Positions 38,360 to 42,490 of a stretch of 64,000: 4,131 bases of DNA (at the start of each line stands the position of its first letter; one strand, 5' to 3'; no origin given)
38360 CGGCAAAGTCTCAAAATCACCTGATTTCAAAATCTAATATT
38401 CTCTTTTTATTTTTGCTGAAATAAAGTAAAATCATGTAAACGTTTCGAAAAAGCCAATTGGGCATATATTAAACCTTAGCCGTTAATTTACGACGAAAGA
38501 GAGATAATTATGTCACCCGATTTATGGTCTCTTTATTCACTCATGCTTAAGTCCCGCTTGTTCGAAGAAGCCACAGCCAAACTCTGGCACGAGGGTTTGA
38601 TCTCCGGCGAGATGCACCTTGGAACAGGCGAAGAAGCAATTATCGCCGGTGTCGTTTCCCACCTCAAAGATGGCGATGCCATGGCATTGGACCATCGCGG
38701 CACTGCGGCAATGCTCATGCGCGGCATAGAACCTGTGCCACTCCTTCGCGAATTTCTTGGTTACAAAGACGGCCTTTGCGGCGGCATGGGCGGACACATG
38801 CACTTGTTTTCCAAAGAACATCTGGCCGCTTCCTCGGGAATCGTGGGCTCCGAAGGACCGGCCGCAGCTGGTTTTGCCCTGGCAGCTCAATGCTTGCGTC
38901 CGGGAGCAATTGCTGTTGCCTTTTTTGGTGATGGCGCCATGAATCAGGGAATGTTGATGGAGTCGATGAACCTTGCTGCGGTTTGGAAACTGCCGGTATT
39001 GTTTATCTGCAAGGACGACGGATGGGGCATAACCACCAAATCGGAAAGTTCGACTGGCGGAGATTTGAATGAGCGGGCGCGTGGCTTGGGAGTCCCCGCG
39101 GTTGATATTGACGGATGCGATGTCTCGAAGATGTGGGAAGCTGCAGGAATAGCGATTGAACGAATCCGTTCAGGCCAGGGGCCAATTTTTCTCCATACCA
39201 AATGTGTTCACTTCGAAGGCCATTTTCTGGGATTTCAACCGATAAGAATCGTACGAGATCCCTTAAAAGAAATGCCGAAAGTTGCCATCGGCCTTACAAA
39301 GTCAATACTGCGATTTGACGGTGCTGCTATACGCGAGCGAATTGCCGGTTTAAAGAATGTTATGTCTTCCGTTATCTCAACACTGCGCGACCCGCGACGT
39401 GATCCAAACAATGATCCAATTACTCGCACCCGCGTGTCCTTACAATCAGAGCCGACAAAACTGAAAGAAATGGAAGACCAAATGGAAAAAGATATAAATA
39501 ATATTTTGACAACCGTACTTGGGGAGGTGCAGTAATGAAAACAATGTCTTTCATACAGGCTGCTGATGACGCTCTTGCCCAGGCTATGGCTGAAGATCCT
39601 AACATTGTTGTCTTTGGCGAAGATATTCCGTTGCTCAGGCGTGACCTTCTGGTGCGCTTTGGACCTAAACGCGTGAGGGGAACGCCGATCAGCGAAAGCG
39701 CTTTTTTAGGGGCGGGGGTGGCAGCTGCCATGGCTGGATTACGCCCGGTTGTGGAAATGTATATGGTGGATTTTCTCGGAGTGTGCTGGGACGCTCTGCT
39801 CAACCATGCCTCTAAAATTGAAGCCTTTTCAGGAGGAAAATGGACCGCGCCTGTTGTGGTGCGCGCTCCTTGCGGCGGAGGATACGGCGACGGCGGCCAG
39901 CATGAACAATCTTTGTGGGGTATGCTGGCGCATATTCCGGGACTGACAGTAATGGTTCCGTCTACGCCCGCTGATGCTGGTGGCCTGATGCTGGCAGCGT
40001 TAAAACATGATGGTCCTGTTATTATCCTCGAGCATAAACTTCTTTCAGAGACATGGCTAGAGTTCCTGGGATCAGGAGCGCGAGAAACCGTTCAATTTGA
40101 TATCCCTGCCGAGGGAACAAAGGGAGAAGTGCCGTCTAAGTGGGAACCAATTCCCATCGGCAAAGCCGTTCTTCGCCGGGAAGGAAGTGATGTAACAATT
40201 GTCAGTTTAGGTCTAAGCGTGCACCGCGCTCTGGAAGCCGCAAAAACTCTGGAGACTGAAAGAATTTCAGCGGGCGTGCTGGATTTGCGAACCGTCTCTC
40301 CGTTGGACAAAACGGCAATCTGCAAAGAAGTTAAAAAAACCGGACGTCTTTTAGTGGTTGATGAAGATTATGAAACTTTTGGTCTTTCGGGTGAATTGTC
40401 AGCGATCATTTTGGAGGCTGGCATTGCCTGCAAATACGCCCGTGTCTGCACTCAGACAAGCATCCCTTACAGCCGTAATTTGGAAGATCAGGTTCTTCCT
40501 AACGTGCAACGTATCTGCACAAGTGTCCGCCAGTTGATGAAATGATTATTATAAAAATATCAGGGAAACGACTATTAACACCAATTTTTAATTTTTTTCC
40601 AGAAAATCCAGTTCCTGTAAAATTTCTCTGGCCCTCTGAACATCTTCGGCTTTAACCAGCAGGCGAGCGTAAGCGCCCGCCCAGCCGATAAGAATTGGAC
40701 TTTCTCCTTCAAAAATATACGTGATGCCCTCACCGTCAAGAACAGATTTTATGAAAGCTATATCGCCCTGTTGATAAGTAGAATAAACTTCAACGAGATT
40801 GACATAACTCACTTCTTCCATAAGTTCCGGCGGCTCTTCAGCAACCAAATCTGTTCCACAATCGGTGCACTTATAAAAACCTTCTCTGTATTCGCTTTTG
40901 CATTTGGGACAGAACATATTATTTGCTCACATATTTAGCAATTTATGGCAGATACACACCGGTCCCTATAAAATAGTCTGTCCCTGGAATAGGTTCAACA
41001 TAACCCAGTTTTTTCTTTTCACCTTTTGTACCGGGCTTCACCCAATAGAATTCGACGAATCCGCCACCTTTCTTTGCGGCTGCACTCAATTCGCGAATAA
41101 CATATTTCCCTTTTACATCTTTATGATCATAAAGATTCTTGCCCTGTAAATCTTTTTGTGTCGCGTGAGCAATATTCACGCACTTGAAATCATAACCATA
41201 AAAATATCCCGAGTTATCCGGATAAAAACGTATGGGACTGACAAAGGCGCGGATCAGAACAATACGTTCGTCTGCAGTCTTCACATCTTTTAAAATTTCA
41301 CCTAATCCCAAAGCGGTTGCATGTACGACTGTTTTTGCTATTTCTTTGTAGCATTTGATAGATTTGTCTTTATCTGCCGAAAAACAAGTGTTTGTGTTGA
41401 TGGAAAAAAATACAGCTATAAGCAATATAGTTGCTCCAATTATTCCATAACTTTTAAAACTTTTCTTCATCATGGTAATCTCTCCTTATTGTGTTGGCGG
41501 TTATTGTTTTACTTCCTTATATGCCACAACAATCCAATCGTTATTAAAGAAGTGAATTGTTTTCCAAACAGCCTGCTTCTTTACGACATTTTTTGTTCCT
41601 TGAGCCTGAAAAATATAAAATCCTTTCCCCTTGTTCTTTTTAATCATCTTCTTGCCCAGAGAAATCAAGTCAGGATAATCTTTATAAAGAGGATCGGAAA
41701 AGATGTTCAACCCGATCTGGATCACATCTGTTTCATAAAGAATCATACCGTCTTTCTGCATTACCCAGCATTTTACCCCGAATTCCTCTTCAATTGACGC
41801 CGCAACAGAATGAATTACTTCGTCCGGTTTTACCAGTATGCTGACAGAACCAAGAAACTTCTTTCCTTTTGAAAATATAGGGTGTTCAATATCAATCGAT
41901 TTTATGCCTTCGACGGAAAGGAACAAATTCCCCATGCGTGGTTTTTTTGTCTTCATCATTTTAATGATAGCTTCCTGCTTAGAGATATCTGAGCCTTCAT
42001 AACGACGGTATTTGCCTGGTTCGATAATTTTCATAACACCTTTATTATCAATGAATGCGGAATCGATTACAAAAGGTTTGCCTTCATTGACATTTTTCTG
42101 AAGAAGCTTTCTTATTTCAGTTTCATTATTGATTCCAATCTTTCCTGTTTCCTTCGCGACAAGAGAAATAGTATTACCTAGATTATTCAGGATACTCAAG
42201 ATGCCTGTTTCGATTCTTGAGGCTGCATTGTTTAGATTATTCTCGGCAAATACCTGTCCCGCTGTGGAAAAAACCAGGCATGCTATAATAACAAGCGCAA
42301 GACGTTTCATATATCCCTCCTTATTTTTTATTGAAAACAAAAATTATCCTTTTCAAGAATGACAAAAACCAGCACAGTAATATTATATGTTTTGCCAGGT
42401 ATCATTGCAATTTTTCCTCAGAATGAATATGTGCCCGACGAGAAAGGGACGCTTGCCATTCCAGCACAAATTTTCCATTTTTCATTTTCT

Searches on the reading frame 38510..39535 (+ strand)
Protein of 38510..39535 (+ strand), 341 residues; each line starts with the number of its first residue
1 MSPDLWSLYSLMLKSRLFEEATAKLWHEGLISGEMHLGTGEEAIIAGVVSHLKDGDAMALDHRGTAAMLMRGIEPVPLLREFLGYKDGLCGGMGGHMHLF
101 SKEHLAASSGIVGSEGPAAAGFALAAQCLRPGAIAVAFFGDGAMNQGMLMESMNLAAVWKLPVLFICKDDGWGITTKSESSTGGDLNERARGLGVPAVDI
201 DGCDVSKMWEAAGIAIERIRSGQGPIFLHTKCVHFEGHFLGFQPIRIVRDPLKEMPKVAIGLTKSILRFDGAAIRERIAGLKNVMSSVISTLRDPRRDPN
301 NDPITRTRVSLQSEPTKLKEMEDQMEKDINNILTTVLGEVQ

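Call 7: search_protein_families(library=pfam, proteins=[window:38510-39535:+], max_evalue=0.001)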
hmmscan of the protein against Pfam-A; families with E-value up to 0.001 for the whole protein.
window:38510-39535:+ (341 aa): 3 families
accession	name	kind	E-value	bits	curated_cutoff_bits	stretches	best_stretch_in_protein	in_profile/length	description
PF00676.26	E1_dh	-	2.2e-48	165.2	22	1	12-240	4-232/300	Dehydrogenase E1 component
PF02775.26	TPP_enzyme_C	-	2.5e-07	31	21.9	1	107-221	25-129/151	Thiamine pyrophosphate enzyme, C-terminal TPP binding domain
PF13292.11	DXP_synthase_N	-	5.3e-06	26.3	21.2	1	101-176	102-177/274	1-deoxy-D-xylulose-5-phosphate synthase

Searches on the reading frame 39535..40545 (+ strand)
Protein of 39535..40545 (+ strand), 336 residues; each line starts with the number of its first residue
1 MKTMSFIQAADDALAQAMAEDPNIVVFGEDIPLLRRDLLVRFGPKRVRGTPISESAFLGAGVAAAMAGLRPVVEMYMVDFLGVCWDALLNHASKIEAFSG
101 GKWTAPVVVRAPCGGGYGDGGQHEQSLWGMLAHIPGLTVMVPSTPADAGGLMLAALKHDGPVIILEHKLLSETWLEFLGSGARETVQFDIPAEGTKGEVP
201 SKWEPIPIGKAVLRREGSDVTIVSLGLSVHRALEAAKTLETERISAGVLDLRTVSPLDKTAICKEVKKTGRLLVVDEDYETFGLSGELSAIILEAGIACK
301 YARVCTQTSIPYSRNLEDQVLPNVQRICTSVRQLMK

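Call 7: search_protein_families(library=pfam, proteins=[window:39535-40545:+], max_evalue=0.001)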
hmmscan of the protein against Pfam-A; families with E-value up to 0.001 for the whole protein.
window:39535-40545:+ (336 aa): 3 families
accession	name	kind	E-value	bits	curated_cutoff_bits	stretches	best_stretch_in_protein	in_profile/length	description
PF02779.29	Transket_pyr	-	3.8e-31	108.5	27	1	3-170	2-171/174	Transketolase, pyrimidine binding domain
PF02780.25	Transketolase_C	-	1.5e-30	106.1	25.9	1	209-327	1-124/124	Transketolase, C-terminal domain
PF17147.9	PFOR_II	-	0.00052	20.8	27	1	219-289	2-71/102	Pyruvate:ferredoxin oxidoreductase core domain II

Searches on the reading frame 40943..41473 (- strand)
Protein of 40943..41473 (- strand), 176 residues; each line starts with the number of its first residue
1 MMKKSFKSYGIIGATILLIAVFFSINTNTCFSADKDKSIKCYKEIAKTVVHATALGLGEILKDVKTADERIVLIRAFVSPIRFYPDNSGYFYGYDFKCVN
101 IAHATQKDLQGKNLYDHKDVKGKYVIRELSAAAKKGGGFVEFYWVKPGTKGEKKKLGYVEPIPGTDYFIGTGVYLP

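Call 6: search_protein_families(library=pfam, proteins=[window:40943-41473:-], max_evalue=0.001)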
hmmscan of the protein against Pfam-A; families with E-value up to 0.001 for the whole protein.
window:40943-41473:- (176 aa): 2 families
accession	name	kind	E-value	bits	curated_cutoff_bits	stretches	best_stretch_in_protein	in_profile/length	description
PF08269.17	dCache_2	-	9.9e-31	107.4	26.5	1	65-175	72-183/298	Cache domain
PF17200.10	sCache_2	-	5.8e-25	88.5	25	1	44-175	39-142/155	Single Cache domain 2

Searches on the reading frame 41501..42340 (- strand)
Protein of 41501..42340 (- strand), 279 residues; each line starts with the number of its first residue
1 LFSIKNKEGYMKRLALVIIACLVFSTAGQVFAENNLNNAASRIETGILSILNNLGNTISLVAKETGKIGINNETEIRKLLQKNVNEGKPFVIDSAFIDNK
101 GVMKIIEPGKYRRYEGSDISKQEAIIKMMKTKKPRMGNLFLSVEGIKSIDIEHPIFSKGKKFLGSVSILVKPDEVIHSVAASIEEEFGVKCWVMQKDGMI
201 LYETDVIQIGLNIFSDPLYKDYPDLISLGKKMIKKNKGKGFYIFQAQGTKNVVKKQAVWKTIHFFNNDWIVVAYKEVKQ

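Call 6: search_protein_families(library=pfam, proteins=[window:41501-42340:-], max_evalue=0.001)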
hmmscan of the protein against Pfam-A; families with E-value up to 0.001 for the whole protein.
window:41501-42340:- (279 aa): 2 families
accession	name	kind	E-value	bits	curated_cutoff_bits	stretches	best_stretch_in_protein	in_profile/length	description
PF22309.2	HK-GC-Chemotax_sensor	-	3e-28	98.8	27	1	50-172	2-122/122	HK/GC/Chemotaxis protein-like, sensor domain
PF02743.24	dCache_1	-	6.7e-09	36.1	45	1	35-273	10-239/240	Cache domain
